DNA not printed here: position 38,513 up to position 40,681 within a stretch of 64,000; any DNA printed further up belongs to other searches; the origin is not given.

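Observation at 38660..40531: A B12-binding radical SAM enzyme with a STAS-like tail is inserted between the LptM-like gene and lysA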

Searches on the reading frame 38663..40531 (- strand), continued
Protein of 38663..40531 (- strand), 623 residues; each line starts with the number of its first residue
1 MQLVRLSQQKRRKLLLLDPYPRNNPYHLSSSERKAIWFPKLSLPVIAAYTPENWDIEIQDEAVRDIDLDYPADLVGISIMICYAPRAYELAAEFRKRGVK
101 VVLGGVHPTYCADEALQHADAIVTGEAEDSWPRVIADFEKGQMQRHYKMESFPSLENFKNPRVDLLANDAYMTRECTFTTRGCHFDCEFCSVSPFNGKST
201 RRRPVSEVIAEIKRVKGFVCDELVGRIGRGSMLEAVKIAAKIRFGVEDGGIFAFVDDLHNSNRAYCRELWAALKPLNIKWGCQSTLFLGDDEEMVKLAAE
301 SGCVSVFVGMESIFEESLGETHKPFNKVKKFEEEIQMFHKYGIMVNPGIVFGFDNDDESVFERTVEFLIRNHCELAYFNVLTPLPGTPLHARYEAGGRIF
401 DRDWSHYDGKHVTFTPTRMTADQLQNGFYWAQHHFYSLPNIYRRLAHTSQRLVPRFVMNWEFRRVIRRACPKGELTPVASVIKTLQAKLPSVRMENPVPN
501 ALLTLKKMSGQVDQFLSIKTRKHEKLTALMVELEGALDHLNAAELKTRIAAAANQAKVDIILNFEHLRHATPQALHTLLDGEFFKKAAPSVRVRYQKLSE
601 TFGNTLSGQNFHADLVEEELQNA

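Call 21: search_protein_families(library=ncbifam, proteins=[P0121, P0122, P0123, P0126, P0128, P0129, P0133, P0136, P0145, P0139], max_evalue=0.00001)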
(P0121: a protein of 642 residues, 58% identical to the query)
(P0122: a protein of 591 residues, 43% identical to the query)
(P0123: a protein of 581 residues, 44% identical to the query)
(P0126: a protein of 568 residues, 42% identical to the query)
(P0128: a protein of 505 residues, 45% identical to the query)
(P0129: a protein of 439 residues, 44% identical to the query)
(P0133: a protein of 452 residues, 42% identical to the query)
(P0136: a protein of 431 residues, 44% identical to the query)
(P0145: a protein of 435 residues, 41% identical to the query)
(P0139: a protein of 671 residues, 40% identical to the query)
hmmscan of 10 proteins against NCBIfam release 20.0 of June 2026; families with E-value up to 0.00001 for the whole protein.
P0121 (642 aa): 15 families
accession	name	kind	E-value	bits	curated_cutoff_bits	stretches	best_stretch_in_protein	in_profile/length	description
TIGR03471.1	HpnJ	equivalog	4.1e-21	75.4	577.6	1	269-453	249-434/472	hopanoid biosynthesis associated radical SAM protein HpnJ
TIGR04072.2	rSAM_ladder_B12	equivalog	1e-20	73.8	360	2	93-235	76-224/443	lipid biosynthesis B12-binding/radical SAM protein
TIGR04479.1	bcpD_PhpK_rSAM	subfamily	1.8e-19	69.5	600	1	267-458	288-483/504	PhpK family radical SAM P-methyltransferase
TIGR04014.1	B12_SAM_MJ_0865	equivalog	7.5e-19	67.8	360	2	323-408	272-356/434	methyl-coenzyme M reductase glutamine C-methyltransferase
TIGR04013.1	B12_SAM_MJ_1487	hypoth_equivalog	2.6e-17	62.7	251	1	97-236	53-196/382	TIGR04013 family B12-binding domain/radical SAM domain-containing protein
NF050148.1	rSAM_ApyD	equivalog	1.3e-15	56.8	750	1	58-234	39-242/645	RiPP biosynthesis radical SAM protein ApyD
TIGR02026.1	BchE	equivalog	1.4e-15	57.1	481.35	1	280-469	258-443/497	magnesium-protoporphyrin IX monomethyl ester anaerobic oxidative cyclase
TIGR04367.1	HpnR_B12_rSAM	equivalog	5.9e-14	51.5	650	1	194-234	189-229/490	hopanoid C-3 methylase HpnR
NF038361.1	rSAM_Sden_1168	equivalog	7.3e-12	44.6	575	0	190-234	281-324/560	Sden_1168 family B12-binding radical SAM P-methyltransferase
TIGR04295.1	B12_rSAM_oligo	hypoth_equivalog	2.6e-09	36.3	400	0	271-340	250-314/422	TIGR04295 family B12-binding domain-containing radical SAM protein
TIGR01578.1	MiaB-like-B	hypoth_equivalog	3.9e-07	29.2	314.7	0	325-416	248-340/421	tRNA (N(6)-L-threonylcarbamoyladenosine(37)-C(2))-methylthiotransferase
TIGR00089.1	TIGR00089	subfamily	9e-07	28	251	0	115-232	69-180/429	MiaB/RimO family radical SAM methylthiotransferase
TIGR01125.1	TIGR01125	equivalog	9.2e-07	28.3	356.95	1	110-390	62-318/432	30S ribosomal protein S12 methylthiotransferase RimO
TIGR03904.1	SAM_YgiQ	equivalog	1.2e-06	27.4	462.35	1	186-234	289-337/558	YgiQ family radical SAM protein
TIGR00377.1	ant_ant_sig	superfamily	7e-06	25.9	53.45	0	540-601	4-66/108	anti-sigma factor antagonist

P0122 (591 aa): 18 families
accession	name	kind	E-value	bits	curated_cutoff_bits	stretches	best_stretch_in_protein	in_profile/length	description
TIGR02026.1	BchE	equivalog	4.7e-30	104.9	481.35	1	165-403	196-437/497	magnesium-protoporphyrin IX monomethyl ester anaerobic oxidative cyclase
TIGR04013.1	B12_SAM_MJ_1487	hypoth_equivalog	2e-27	96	251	2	37-203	18-191/382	TIGR04013 family B12-binding domain/radical SAM domain-containing protein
TIGR04014.1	B12_SAM_MJ_0865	equivalog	8.1e-24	84.2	360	2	251-349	259-356/434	methyl-coenzyme M reductase glutamine C-methyltransferase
TIGR03471.1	HpnJ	equivalog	9.7e-24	84.1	577.6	1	165-402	199-441/472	hopanoid biosynthesis associated radical SAM protein HpnJ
TIGR04479.1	bcpD_PhpK_rSAM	subfamily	1.8e-22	79.4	600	1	163-335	241-415/504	PhpK family radical SAM P-methyltransferase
TIGR04072.2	rSAM_ladder_B12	equivalog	1.9e-21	76.2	360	1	75-358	85-379/443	lipid biosynthesis B12-binding/radical SAM protein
NF050148.1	rSAM_ApyD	equivalog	6.7e-21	74.3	750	1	161-367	197-408/645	RiPP biosynthesis radical SAM protein ApyD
TIGR04367.1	HpnR_B12_rSAM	equivalog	2.4e-19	69.2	650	1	62-365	62-385/490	hopanoid C-3 methylase HpnR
NF038361.1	rSAM_Sden_1168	equivalog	1.6e-17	63.2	575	1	165-358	284-480/560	Sden_1168 family B12-binding radical SAM P-methyltransferase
TIGR04295.1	B12_rSAM_oligo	hypoth_equivalog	2e-16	59.7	400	1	165-365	202-400/422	TIGR04295 family B12-binding domain-containing radical SAM protein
TIGR04385.1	B12_rSAM_cofa1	equivalog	1.1e-12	47.9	450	1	90-328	102-363/438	B12 lower ligand biosynthesis radical SAM protein BzaD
NF040546.1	rSAM_CUAEP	equivalog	1.1e-10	40.9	500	1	35-328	20-340/468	CUAEP/CCAEP-tail radical SAM (seleno)protein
NF033070.1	rSAM_AprD4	equivalog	8.3e-09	34.8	500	1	132-366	158-404/456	AprD4 family radical SAM diol-dehydratase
TIGR00089.1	TIGR00089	subfamily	7.9e-08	31.5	251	0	261-351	249-340/429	MiaB/RimO family radical SAM methylthiotransferase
TIGR01212.1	TIGR01212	equivalog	1.7e-07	30.7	180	1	257-353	133-229/302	tRNA modification radical SAM protein MnmL/YtqA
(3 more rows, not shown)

P0123 (581 aa): 18 families
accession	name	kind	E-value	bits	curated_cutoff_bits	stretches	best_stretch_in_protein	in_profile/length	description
TIGR04013.1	B12_SAM_MJ_1487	hypoth_equivalog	5.9e-26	91.2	251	1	40-203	21-191/382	TIGR04013 family B12-binding domain/radical SAM domain-containing protein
TIGR03471.1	HpnJ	equivalog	4.6e-25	88.4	577.6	1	166-361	200-398/472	hopanoid biosynthesis associated radical SAM protein HpnJ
TIGR02026.1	BchE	equivalog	1.3e-23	83.6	481.35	1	165-381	196-416/497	magnesium-protoporphyrin IX monomethyl ester anaerobic oxidative cyclase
TIGR04479.1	bcpD_PhpK_rSAM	subfamily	1.5e-23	82.9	600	1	153-329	231-410/504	PhpK family radical SAM P-methyltransferase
NF050148.1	rSAM_ApyD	equivalog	2.5e-20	72.4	750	1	166-354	202-397/645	RiPP biosynthesis radical SAM protein ApyD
TIGR04367.1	HpnR_B12_rSAM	equivalog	4.9e-20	71.5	650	1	149-371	173-392/490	hopanoid C-3 methylase HpnR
NF038361.1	rSAM_Sden_1168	equivalog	7.8e-20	70.9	575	1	167-383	286-506/560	Sden_1168 family B12-binding radical SAM P-methyltransferase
TIGR04072.2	rSAM_ladder_B12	equivalog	6.1e-18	64.7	360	1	84-358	94-380/443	lipid biosynthesis B12-binding/radical SAM protein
TIGR04014.1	B12_SAM_MJ_0865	equivalog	3.8e-16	58.9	360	1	61-204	39-201/434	methyl-coenzyme M reductase glutamine C-methyltransferase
TIGR04295.1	B12_rSAM_oligo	hypoth_equivalog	2.8e-15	56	400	1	163-280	200-314/422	TIGR04295 family B12-binding domain-containing radical SAM protein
NF033070.1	rSAM_AprD4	equivalog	4.9e-13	48.8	500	1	94-383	125-422/456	AprD4 family radical SAM diol-dehydratase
TIGR00089.1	TIGR00089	subfamily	3.7e-09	35.9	251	1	163-345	140-335/429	MiaB/RimO family radical SAM methylthiotransferase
NF033712.0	B12_rSAM_KedN5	subfamily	1.1e-08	33.8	700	1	166-360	198-401/624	KedN5 family methylcobalamin-dependent radical SAM C-methyltransferase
TIGR01578.1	MiaB-like-B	hypoth_equivalog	1.3e-07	30.7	314.7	0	278-357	267-341/421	tRNA (N(6)-L-threonylcarbamoyladenosine(37)-C(2))-methylthiotransferase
TIGR00377.1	ant_ant_sig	superfamily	1.2e-06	28.4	53.45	1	476-572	9-105/108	anti-sigma factor antagonist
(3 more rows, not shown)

P0126 (568 aa): 18 families
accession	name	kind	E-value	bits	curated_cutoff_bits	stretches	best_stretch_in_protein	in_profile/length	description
TIGR02026.1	BchE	equivalog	1.7e-26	93.2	481.35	1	166-398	198-429/497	magnesium-protoporphyrin IX monomethyl ester anaerobic oxidative cyclase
TIGR04013.1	B12_SAM_MJ_1487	hypoth_equivalog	8.1e-26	90.7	251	1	28-221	10-209/382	TIGR04013 family B12-binding domain/radical SAM domain-containing protein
TIGR04072.2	rSAM_ladder_B12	equivalog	8.6e-23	80.7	360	1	84-335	95-350/443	lipid biosynthesis B12-binding/radical SAM protein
TIGR04367.1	HpnR_B12_rSAM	equivalog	3.1e-22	78.8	650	1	163-417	187-432/490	hopanoid C-3 methylase HpnR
TIGR04479.1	bcpD_PhpK_rSAM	subfamily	2.6e-21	75.6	600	1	163-355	242-430/504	PhpK family radical SAM P-methyltransferase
NF050148.1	rSAM_ApyD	equivalog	8e-21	74.1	750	1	85-381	102-412/645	RiPP biosynthesis radical SAM protein ApyD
TIGR04014.1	B12_SAM_MJ_0865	equivalog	4.2e-19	68.7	360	1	160-357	158-359/434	methyl-coenzyme M reductase glutamine C-methyltransferase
TIGR03471.1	HpnJ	equivalog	1.9e-17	63.3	577.6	1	163-397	198-433/472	hopanoid biosynthesis associated radical SAM protein HpnJ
NF033070.1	rSAM_AprD4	equivalog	3.1e-16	59.3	500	1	102-387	133-422/456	AprD4 family radical SAM diol-dehydratase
TIGR04295.1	B12_rSAM_oligo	hypoth_equivalog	6.7e-11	41.5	400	1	165-286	203-314/422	TIGR04295 family B12-binding domain-containing radical SAM protein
NF045585.1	rSAM_slr0320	equivalog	6.8e-11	41.3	775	1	164-289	237-363/511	photosystem II high light acclimation radical SAM protein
NF038361.1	rSAM_Sden_1168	equivalog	8.3e-10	37.8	575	1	164-337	284-454/560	Sden_1168 family B12-binding radical SAM P-methyltransferase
TIGR04385.1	B12_rSAM_cofa1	equivalog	1.9e-07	30.7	450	1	157-289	190-320/438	B12 lower ligand biosynthesis radical SAM protein BzaD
TIGR00089.1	TIGR00089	subfamily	5.4e-07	28.8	251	1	161-352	139-336/429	MiaB/RimO family radical SAM methylthiotransferase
NF040542.1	rSAM_RCCLKC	equivalog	6.6e-07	28.8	450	1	164-335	182-351/423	arsinothricin biosynthesis radical SAM protein ArsL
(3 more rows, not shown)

P0128 (505 aa): 21 families
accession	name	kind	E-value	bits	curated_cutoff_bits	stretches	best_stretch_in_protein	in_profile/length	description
TIGR02026.1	BchE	equivalog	3.5e-30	105.3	481.35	1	162-405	192-438/497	magnesium-protoporphyrin IX monomethyl ester anaerobic oxidative cyclase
TIGR04013.1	B12_SAM_MJ_1487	hypoth_equivalog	2.2e-29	102.5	251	1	57-214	42-203/382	TIGR04013 family B12-binding domain/radical SAM domain-containing protein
TIGR04479.1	bcpD_PhpK_rSAM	subfamily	4.2e-25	88.1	600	1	165-328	244-407/504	PhpK family radical SAM P-methyltransferase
TIGR03471.1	HpnJ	equivalog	7.6e-23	81.1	577.6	1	166-400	201-439/472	hopanoid biosynthesis associated radical SAM protein HpnJ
NF050148.1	rSAM_ApyD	equivalog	3.9e-22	78.4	750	1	165-355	202-396/645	RiPP biosynthesis radical SAM protein ApyD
TIGR04072.2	rSAM_ladder_B12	equivalog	2.7e-21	75.7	360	1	77-358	87-378/443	lipid biosynthesis B12-binding/radical SAM protein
TIGR04367.1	HpnR_B12_rSAM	equivalog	3e-21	75.5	650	1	86-378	89-397/490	hopanoid C-3 methylase HpnR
TIGR04295.1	B12_rSAM_oligo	hypoth_equivalog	5.4e-19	68.2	400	1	165-351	203-383/422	TIGR04295 family B12-binding domain-containing radical SAM protein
TIGR04014.1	B12_SAM_MJ_0865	equivalog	3.4e-18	65.6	360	1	168-211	166-209/434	methyl-coenzyme M reductase glutamine C-methyltransferase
NF033070.1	rSAM_AprD4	equivalog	9.5e-17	61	500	1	148-381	182-418/456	AprD4 family radical SAM diol-dehydratase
NF038361.1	rSAM_Sden_1168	equivalog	2.9e-16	59.1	575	1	162-368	282-489/560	Sden_1168 family B12-binding radical SAM P-methyltransferase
NF045585.1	rSAM_slr0320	equivalog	7e-11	41.3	775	1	167-303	240-380/511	photosystem II high light acclimation radical SAM protein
TIGR04385.1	B12_rSAM_cofa1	equivalog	2.2e-10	40.3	450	1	153-324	180-358/438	B12 lower ligand biosynthesis radical SAM protein BzaD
NF033712.0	B12_rSAM_KedN5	subfamily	2e-08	32.9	700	0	165-217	198-250/624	KedN5 family methylcobalamin-dependent radical SAM C-methyltransferase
NF040546.1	rSAM_CUAEP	equivalog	2.7e-08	33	500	1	167-309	176-320/468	CUAEP/CCAEP-tail radical SAM (seleno)protein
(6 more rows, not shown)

P0129 (439 aa): 13 families
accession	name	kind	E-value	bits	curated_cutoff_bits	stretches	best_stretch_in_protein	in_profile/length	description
TIGR03471.1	HpnJ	equivalog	7.5e-21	74.5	577.6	1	164-362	201-404/472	hopanoid biosynthesis associated radical SAM protein HpnJ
TIGR02026.1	BchE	equivalog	2e-19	69.8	481.35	1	165-393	199-433/497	magnesium-protoporphyrin IX monomethyl ester anaerobic oxidative cyclase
NF038361.1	rSAM_Sden_1168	equivalog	2.4e-19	69.3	575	1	106-384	226-515/560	Sden_1168 family B12-binding radical SAM P-methyltransferase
TIGR04072.2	rSAM_ladder_B12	equivalog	6.5e-19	67.9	360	1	86-316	98-342/443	lipid biosynthesis B12-binding/radical SAM protein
TIGR04013.1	B12_SAM_MJ_1487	hypoth_equivalog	8.3e-17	61.1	251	1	46-202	31-193/382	TIGR04013 family B12-binding domain/radical SAM domain-containing protein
TIGR04479.1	bcpD_PhpK_rSAM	subfamily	8.4e-17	60.7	600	1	165-319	246-405/504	PhpK family radical SAM P-methyltransferase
TIGR04367.1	HpnR_B12_rSAM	equivalog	3.8e-15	55.4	650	1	161-387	188-412/490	hopanoid C-3 methylase HpnR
TIGR04014.1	B12_SAM_MJ_0865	equivalog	3.9e-15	55.6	360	1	165-202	165-202/434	methyl-coenzyme M reductase glutamine C-methyltransferase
NF040546.1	rSAM_CUAEP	equivalog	3.1e-11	42.6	500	1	33-301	20-319/468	CUAEP/CCAEP-tail radical SAM (seleno)protein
TIGR04295.1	B12_rSAM_oligo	hypoth_equivalog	1.4e-10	40.4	400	1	165-269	205-307/422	TIGR04295 family B12-binding domain-containing radical SAM protein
NF050148.1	rSAM_ApyD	equivalog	5.8e-08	31.6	750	1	86-305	103-348/645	RiPP biosynthesis radical SAM protein ApyD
NF033070.1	rSAM_AprD4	equivalog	4.7e-07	29.1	500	0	165-379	201-423/456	AprD4 family radical SAM diol-dehydratase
TIGR04385.1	B12_rSAM_cofa1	equivalog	7.5e-07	28.7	450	1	165-318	200-359/438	B12 lower ligand biosynthesis radical SAM protein BzaD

P0133 (452 aa): 13 families
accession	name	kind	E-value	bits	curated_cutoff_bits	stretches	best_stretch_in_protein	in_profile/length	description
TIGR02026.1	BchE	equivalog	7.1e-31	107.6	481.35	1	166-406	198-439/497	magnesium-protoporphyrin IX monomethyl ester anaerobic oxidative cyclase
TIGR03471.1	HpnJ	equivalog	2.6e-23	82.6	577.6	1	166-371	201-406/472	hopanoid biosynthesis associated radical SAM protein HpnJ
TIGR04367.1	HpnR_B12_rSAM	equivalog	5.9e-19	68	650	1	164-377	188-396/490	hopanoid C-3 methylase HpnR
TIGR04014.1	B12_SAM_MJ_0865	equivalog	1.5e-17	63.5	360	1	265-351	272-357/434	methyl-coenzyme M reductase glutamine C-methyltransferase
TIGR04013.1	B12_SAM_MJ_1487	hypoth_equivalog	1.2e-16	60.5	251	1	53-205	36-194/382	TIGR04013 family B12-binding domain/radical SAM domain-containing protein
TIGR04072.2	rSAM_ladder_B12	equivalog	3.9e-16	58.7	360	1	72-359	82-379/443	lipid biosynthesis B12-binding/radical SAM protein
TIGR04479.1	bcpD_PhpK_rSAM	subfamily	1.4e-15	56.6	600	1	168-350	247-429/504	PhpK family radical SAM P-methyltransferase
NF050148.1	rSAM_ApyD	equivalog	1.6e-12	46.6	750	1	169-354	206-395/645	RiPP biosynthesis radical SAM protein ApyD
NF038361.1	rSAM_Sden_1168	equivalog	2.1e-12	46.4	575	1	168-359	288-480/560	Sden_1168 family B12-binding radical SAM P-methyltransferase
NF033070.1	rSAM_AprD4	equivalog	2.7e-10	39.8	500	1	142-383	169-420/456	AprD4 family radical SAM diol-dehydratase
TIGR04295.1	B12_rSAM_oligo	hypoth_equivalog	1.1e-08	34.3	400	1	165-368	203-402/422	TIGR04295 family B12-binding domain-containing radical SAM protein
NF040542.1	rSAM_RCCLKC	equivalog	3.1e-07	29.9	450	1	125-354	144-379/423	arsinothricin biosynthesis radical SAM protein ArsL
TIGR04385.1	B12_rSAM_cofa1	equivalog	6.5e-07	28.9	450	1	167-284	200-319/438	B12 lower ligand biosynthesis radical SAM protein BzaD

P0136 (431 aa): 21 families
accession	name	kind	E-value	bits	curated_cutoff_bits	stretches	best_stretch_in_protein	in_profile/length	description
TIGR02026.1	BchE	equivalog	1.3e-31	110.1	481.35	1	169-408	197-440/497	magnesium-protoporphyrin IX monomethyl ester anaerobic oxidative cyclase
TIGR04367.1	HpnR_B12_rSAM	equivalog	2.6e-26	92.2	650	1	77-400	75-421/490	hopanoid C-3 methylase HpnR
TIGR03471.1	HpnJ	equivalog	1.3e-23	83.6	577.6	1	165-410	196-447/472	hopanoid biosynthesis associated radical SAM protein HpnJ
TIGR04013.1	B12_SAM_MJ_1487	hypoth_equivalog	2.9e-23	82.3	251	1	52-206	32-191/382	TIGR04013 family B12-binding domain/radical SAM domain-containing protein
TIGR04479.1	bcpD_PhpK_rSAM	subfamily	1.7e-22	79.4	600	1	169-334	244-412/504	PhpK family radical SAM P-methyltransferase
TIGR04072.2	rSAM_ladder_B12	equivalog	2.6e-20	72.5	360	1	76-286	83-305/443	lipid biosynthesis B12-binding/radical SAM protein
NF050148.1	rSAM_ApyD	equivalog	5e-20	71.5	750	1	65-355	76-395/645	RiPP biosynthesis radical SAM protein ApyD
TIGR04014.1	B12_SAM_MJ_0865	equivalog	1.1e-16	60.7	360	2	80-206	58-200/434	methyl-coenzyme M reductase glutamine C-methyltransferase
TIGR04295.1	B12_rSAM_oligo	hypoth_equivalog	1.6e-16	60.1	400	1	167-350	201-381/422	TIGR04295 family B12-binding domain-containing radical SAM protein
NF038361.1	rSAM_Sden_1168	equivalog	1.3e-15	57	575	1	159-386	278-506/560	Sden_1168 family B12-binding radical SAM P-methyltransferase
NF033070.1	rSAM_AprD4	equivalog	9.4e-13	47.8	500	1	92-386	120-422/456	AprD4 family radical SAM diol-dehydratase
TIGR00089.1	TIGR00089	subfamily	3.1e-10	39.4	251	1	95-351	73-338/429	MiaB/RimO family radical SAM methylthiotransferase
NF045585.1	rSAM_slr0320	equivalog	3.3e-08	32.5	775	1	169-279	238-356/511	photosystem II high light acclimation radical SAM protein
TIGR04385.1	B12_rSAM_cofa1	equivalog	5e-08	32.6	450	1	160-287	189-321/438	B12 lower ligand biosynthesis radical SAM protein BzaD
TIGR04428.1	B12_rSAM_trp_MT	equivalog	5.2e-08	31.7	500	1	156-339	206-406/558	tryptophan 2-C-methyltransferase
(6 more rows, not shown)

P0145 (435 aa): 15 families
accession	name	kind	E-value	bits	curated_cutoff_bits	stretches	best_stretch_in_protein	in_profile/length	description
TIGR02026.1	BchE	equivalog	1.3e-31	110.1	481.35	1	56-401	62-437/497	magnesium-protoporphyrin IX monomethyl ester anaerobic oxidative cyclase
TIGR03471.1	HpnJ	equivalog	1.2e-28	100.3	577.6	1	165-400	200-441/472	hopanoid biosynthesis associated radical SAM protein HpnJ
TIGR04072.2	rSAM_ladder_B12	equivalog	3.3e-25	88.6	360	1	76-355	88-378/443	lipid biosynthesis B12-binding/radical SAM protein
TIGR04013.1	B12_SAM_MJ_1487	hypoth_equivalog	4e-25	88.4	251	1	55-205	40-194/382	TIGR04013 family B12-binding domain/radical SAM domain-containing protein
NF038361.1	rSAM_Sden_1168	equivalog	1.2e-24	86.8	575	1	156-355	276-479/560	Sden_1168 family B12-binding radical SAM P-methyltransferase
NF050148.1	rSAM_ApyD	equivalog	4.6e-22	78.2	750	1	126-352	163-396/645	RiPP biosynthesis radical SAM protein ApyD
TIGR04295.1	B12_rSAM_oligo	hypoth_equivalog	4e-20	71.9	400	1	76-290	92-326/422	TIGR04295 family B12-binding domain-containing radical SAM protein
TIGR04479.1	bcpD_PhpK_rSAM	subfamily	5.4e-19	67.9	600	1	162-326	241-408/504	PhpK family radical SAM P-methyltransferase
TIGR04367.1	HpnR_B12_rSAM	equivalog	7.4e-19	67.6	650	1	72-359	75-381/490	hopanoid C-3 methylase HpnR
NF033070.1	rSAM_AprD4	equivalog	3.7e-18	65.6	500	1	91-382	124-422/456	AprD4 family radical SAM diol-dehydratase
TIGR04014.1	B12_SAM_MJ_0865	equivalog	2.3e-16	59.6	360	1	76-350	59-359/434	methyl-coenzyme M reductase glutamine C-methyltransferase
TIGR03975.1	rSAM_ocin_1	subfamily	3.5e-10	39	281.85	1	107-325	183-428/606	RiPP maturation radical SAM C-methyltransferase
NF040546.1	rSAM_CUAEP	equivalog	3.5e-08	32.6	500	1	162-300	171-314/468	CUAEP/CCAEP-tail radical SAM (seleno)protein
TIGR04428.1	B12_rSAM_trp_MT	equivalog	1.6e-07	30.1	500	1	164-352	218-424/558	tryptophan 2-C-methyltransferase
NF045585.1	rSAM_slr0320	equivalog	3.7e-07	29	775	1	164-223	237-299/511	photosystem II high light acclimation radical SAM protein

P0139 (671 aa): 17 families
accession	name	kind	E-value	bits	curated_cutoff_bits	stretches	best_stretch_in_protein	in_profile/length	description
TIGR02026.1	BchE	equivalog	3.3e-30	105.4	481.35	1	165-405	200-438/497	magnesium-protoporphyrin IX monomethyl ester anaerobic oxidative cyclase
TIGR03471.1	HpnJ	equivalog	5.9e-27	94.7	577.6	1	163-399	201-439/472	hopanoid biosynthesis associated radical SAM protein HpnJ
TIGR04013.1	B12_SAM_MJ_1487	hypoth_equivalog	2.3e-24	85.9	251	1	44-349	30-355/382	TIGR04013 family B12-binding domain/radical SAM domain-containing protein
NF050148.1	rSAM_ApyD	equivalog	2.4e-21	75.8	750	1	59-360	76-401/645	RiPP biosynthesis radical SAM protein ApyD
TIGR04072.2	rSAM_ladder_B12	equivalog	6.3e-21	74.5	360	1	56-396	67-418/443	lipid biosynthesis B12-binding/radical SAM protein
TIGR04479.1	bcpD_PhpK_rSAM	subfamily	3.3e-19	68.6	600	1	162-325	244-405/504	PhpK family radical SAM P-methyltransferase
TIGR04295.1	B12_rSAM_oligo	hypoth_equivalog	1.1e-17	63.9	400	1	164-364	205-399/422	TIGR04295 family B12-binding domain-containing radical SAM protein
NF038361.1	rSAM_Sden_1168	equivalog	1.1e-16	60.6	575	1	163-373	286-495/560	Sden_1168 family B12-binding radical SAM P-methyltransferase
TIGR04014.1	B12_SAM_MJ_0865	equivalog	1.3e-16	60.5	360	1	71-355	55-362/434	methyl-coenzyme M reductase glutamine C-methyltransferase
NF008427.0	PRK11263.1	equivalog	1.8e-13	50.3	281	1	470-637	9-166/409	cardiolipin synthase ClsB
TIGR04367.1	HpnR_B12_rSAM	equivalog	1.4e-12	46.9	650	1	86-429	92-446/490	hopanoid C-3 methylase HpnR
TIGR04265.1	bac_cardiolipin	equivalog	6.6e-11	41.8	290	1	469-643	118-282/483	cardiolipin synthase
NF033070.1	rSAM_AprD4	equivalog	8e-10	38.2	500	1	162-383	199-421/456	AprD4 family radical SAM diol-dehydratase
NF009107.0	PRK12452.1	equivalog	3.9e-08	32.5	787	1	473-579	143-244/509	cardiolipin synthase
NF040542.1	rSAM_RCCLKC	equivalog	4.2e-07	29.5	450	0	139-309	160-330/423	arsinothricin biosynthesis radical SAM protein ArsL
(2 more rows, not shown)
